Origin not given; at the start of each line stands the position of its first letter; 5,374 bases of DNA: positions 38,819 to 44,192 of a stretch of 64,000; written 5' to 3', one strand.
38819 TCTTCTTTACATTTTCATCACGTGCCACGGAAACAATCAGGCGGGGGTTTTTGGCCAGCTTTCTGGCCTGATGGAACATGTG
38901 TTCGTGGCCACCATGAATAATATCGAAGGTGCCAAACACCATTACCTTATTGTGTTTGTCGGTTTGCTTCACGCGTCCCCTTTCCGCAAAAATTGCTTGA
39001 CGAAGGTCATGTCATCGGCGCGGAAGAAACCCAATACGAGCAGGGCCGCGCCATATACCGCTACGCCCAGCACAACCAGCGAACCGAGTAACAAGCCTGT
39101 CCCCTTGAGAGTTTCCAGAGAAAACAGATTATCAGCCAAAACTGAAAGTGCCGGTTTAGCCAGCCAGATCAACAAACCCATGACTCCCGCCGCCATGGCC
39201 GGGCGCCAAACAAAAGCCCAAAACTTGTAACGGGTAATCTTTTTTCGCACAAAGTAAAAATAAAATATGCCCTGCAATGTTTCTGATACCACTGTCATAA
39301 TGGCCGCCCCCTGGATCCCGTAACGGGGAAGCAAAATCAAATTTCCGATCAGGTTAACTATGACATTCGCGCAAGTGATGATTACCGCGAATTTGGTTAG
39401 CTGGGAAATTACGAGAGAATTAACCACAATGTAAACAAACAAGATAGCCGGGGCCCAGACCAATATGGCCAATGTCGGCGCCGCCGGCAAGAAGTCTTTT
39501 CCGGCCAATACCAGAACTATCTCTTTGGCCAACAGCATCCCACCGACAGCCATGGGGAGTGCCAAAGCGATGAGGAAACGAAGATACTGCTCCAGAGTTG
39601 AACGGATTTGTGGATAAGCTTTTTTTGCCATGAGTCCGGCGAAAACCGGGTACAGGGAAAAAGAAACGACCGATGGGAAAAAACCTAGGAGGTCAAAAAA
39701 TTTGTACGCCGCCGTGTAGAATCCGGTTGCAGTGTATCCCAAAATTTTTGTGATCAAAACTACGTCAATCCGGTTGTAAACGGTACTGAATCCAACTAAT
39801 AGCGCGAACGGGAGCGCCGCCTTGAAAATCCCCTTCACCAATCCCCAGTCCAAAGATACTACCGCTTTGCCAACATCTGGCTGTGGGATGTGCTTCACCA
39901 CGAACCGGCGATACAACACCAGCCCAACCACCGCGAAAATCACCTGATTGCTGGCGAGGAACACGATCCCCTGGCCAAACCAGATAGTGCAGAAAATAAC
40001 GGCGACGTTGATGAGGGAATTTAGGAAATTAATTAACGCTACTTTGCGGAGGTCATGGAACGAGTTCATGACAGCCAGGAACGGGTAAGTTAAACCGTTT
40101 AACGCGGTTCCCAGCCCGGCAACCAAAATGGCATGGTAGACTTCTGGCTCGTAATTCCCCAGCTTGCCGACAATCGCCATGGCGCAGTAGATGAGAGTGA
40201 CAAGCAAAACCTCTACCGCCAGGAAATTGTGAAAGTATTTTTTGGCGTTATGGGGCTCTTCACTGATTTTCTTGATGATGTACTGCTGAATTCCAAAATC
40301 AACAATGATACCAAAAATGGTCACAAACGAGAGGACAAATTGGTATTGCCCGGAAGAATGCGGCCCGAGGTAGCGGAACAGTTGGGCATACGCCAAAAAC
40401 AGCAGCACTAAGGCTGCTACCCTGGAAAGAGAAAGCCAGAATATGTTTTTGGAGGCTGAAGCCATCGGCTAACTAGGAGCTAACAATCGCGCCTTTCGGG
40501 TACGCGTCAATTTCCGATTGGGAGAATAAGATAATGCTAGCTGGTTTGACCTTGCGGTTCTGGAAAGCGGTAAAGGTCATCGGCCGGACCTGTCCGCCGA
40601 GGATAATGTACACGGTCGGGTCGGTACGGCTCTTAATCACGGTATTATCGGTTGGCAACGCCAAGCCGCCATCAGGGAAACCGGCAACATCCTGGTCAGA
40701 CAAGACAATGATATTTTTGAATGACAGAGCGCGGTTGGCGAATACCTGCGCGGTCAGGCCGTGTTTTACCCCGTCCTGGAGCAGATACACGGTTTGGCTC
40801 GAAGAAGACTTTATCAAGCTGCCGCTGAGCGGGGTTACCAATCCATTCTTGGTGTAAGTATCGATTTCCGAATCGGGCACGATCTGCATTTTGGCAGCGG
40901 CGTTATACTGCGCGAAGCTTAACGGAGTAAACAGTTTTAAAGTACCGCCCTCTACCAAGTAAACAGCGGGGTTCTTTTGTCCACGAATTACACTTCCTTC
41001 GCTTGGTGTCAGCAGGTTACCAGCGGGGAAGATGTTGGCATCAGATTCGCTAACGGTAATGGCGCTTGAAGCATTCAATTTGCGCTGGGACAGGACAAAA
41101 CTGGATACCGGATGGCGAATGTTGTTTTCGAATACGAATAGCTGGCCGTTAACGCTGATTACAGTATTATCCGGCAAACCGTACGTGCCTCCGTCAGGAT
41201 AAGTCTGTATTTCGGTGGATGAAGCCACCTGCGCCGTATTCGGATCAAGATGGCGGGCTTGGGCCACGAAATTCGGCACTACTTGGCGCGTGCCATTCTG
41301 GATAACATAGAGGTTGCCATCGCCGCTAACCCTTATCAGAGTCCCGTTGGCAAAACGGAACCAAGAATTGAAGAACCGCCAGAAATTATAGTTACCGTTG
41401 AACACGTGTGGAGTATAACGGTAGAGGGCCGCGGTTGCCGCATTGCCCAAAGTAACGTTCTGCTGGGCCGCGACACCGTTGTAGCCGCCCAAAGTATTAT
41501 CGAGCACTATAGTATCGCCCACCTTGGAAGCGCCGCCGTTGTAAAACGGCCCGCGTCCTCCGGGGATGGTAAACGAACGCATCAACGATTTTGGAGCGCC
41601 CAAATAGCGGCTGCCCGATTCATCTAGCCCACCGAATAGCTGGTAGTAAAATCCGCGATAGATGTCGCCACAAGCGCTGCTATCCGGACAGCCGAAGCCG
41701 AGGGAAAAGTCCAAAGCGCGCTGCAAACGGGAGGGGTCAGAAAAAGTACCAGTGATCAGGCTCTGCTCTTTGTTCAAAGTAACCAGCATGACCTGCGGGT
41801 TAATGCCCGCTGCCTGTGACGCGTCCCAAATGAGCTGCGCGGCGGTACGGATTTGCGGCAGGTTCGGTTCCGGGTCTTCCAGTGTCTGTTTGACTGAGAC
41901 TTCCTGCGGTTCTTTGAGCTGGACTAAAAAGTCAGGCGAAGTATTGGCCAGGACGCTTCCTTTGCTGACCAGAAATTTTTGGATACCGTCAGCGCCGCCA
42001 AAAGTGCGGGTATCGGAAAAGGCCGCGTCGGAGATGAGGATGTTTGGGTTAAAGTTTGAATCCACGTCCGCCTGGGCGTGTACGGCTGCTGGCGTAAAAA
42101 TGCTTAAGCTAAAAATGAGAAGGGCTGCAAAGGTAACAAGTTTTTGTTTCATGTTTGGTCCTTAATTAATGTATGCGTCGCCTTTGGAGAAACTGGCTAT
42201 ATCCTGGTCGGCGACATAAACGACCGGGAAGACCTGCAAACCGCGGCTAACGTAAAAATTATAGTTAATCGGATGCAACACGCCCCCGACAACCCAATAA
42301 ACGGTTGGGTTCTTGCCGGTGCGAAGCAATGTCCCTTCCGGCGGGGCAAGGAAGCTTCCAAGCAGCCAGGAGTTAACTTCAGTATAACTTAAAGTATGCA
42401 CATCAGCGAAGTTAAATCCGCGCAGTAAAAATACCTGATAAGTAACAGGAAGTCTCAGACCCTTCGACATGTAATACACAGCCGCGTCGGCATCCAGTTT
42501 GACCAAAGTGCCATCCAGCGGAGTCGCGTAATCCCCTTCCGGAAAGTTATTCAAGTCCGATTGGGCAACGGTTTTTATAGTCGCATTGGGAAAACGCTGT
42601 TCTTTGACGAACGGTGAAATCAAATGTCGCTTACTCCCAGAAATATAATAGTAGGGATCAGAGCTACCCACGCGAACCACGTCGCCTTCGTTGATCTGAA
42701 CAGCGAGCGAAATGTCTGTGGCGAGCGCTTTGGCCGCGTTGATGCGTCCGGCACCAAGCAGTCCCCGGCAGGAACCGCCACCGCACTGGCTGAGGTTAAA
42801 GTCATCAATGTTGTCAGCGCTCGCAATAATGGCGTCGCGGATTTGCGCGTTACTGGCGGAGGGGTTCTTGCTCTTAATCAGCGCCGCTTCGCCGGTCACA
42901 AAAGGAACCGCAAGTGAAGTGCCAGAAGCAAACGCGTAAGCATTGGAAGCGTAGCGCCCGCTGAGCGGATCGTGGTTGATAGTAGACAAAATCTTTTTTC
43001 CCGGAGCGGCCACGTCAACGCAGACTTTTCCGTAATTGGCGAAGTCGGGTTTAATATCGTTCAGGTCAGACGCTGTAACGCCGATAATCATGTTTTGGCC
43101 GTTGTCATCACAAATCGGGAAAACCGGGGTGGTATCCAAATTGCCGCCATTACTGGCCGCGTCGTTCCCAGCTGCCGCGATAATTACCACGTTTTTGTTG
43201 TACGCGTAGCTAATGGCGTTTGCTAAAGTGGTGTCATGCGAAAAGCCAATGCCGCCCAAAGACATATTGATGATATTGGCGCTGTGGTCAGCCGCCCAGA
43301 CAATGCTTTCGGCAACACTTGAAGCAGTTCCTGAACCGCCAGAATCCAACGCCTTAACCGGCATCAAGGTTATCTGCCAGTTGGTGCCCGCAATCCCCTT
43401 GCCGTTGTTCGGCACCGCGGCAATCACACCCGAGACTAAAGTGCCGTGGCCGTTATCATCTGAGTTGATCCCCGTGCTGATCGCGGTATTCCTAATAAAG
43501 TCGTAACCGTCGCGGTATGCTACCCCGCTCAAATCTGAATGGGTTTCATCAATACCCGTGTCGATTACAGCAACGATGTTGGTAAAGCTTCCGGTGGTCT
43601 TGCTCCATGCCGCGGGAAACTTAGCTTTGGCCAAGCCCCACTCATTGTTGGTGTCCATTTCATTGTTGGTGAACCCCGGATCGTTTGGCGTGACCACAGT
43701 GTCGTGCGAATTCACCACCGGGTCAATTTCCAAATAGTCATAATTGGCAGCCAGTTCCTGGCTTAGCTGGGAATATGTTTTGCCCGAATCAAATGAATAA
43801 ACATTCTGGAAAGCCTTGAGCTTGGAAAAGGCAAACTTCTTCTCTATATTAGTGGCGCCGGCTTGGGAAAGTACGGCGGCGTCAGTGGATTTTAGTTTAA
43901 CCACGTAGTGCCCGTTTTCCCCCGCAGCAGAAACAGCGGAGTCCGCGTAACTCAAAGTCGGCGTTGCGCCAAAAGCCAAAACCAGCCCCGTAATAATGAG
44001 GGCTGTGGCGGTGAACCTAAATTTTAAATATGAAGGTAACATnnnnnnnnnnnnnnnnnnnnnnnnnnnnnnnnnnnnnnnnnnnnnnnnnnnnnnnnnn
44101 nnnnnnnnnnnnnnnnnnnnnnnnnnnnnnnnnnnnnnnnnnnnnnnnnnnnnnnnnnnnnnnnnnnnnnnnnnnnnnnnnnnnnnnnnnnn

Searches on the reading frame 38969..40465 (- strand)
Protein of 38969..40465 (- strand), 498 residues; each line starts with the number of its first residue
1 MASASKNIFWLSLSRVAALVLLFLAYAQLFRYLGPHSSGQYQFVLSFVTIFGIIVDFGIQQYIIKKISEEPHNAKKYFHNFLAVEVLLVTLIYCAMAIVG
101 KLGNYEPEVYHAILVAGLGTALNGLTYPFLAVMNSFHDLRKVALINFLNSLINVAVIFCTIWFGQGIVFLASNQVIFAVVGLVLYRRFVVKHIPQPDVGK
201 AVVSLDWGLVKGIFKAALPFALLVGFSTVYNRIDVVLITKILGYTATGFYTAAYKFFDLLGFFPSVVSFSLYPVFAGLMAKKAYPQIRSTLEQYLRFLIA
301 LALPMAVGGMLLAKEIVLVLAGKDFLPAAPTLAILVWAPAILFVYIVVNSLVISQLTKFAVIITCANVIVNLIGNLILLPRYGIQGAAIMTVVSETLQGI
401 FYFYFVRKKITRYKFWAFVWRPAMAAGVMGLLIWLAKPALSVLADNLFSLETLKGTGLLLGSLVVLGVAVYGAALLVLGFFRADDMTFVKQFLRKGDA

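Call 84: search_protein_families(library=pfam, proteins=[window:38969-40465:-], max_evalue=0.00001)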
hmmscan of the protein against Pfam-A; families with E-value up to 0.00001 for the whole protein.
window:38969-40465:- (498 aa): 2 families
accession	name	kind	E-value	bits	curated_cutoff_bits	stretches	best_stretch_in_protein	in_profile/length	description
PF01943.22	Polysacc_synt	-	3.2e-26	92.8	28.2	1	6-278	3-273/274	Polysaccharide biosynthesis protein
PF13440.11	Polysacc_synt_3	-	3e-23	82.9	23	1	30-330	3-293/293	Polysaccharide biosynthesis protein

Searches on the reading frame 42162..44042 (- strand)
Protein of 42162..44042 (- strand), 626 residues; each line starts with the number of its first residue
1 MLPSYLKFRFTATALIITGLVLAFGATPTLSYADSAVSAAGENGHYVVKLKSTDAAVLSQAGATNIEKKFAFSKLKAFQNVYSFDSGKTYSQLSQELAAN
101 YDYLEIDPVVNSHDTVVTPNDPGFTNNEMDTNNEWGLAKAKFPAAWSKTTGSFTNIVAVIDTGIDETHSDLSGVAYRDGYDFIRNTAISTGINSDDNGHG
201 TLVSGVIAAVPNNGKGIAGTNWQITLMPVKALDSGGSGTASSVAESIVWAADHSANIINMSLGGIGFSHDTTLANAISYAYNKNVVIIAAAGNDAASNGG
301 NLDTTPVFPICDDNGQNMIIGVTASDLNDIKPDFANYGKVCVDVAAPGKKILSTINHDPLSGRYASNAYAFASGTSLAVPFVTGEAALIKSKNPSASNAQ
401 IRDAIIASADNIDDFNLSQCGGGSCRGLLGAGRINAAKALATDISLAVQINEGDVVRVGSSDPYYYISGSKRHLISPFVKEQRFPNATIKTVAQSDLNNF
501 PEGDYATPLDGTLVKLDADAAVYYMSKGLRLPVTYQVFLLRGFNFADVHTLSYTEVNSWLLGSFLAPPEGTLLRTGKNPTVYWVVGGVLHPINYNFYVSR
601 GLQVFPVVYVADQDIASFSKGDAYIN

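Call 84: search_protein_families(library=pfam, proteins=[window:42162-44042:-], max_evalue=0.00001)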
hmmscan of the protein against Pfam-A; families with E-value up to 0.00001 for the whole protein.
window:42162-44042:- (626 aa): 1 family
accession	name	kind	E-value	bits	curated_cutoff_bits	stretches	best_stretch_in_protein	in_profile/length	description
PF00082.27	Peptidase_S8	-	3.4e-46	158.3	21.8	1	156-415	5-279/288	Subtilase family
